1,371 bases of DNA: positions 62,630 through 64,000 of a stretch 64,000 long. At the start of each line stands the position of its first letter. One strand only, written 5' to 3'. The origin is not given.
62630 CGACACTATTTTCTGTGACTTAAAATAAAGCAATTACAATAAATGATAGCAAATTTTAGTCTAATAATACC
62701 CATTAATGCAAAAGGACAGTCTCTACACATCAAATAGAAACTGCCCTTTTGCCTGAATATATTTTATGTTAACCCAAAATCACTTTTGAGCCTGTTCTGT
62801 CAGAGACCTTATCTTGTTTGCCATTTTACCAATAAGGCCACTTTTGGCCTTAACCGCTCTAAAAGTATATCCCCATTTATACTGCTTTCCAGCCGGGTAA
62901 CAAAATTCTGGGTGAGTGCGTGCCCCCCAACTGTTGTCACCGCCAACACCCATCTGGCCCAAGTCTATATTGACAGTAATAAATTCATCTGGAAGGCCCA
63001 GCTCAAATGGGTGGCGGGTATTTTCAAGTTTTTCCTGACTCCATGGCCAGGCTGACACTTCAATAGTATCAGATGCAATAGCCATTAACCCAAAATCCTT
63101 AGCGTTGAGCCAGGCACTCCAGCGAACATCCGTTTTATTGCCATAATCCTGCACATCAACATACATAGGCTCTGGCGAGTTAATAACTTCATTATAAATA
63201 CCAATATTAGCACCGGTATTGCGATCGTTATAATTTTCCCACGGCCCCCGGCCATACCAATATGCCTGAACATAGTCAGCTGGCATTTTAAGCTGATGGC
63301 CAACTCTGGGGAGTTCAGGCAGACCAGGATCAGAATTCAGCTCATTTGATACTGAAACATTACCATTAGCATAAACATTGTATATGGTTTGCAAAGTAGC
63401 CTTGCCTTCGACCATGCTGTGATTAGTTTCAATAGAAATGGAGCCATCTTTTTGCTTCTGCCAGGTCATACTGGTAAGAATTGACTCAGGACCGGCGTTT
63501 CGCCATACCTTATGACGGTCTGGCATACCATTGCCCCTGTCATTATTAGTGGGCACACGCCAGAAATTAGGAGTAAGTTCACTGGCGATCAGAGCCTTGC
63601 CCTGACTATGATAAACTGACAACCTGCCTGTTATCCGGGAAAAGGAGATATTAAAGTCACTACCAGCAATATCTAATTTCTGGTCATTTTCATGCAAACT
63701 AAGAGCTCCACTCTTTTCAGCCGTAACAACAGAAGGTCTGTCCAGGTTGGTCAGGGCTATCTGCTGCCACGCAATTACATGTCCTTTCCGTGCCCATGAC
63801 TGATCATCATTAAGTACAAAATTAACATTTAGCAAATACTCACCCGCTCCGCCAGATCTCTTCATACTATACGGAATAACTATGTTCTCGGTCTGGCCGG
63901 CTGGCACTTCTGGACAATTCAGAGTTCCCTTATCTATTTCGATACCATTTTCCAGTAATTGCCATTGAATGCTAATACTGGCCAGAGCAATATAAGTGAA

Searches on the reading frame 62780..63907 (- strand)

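Call 42: search_protein_families(library=pfam, proteins=[window:62780-63907:-], max_evalue=0.0001)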
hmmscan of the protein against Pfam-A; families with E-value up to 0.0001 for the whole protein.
window:62780-63907:- (375 aa): 2 families
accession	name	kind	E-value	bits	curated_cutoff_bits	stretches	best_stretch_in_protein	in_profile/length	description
PF02929.23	Bgal_small_N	-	2.5e-67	227.6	25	1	82-348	2-247/248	Beta galactosidase small chain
PF16353.11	LacZ_4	-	2.4e-12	47.4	27.3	1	2-52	38-86/87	Beta-galactosidase, domain 4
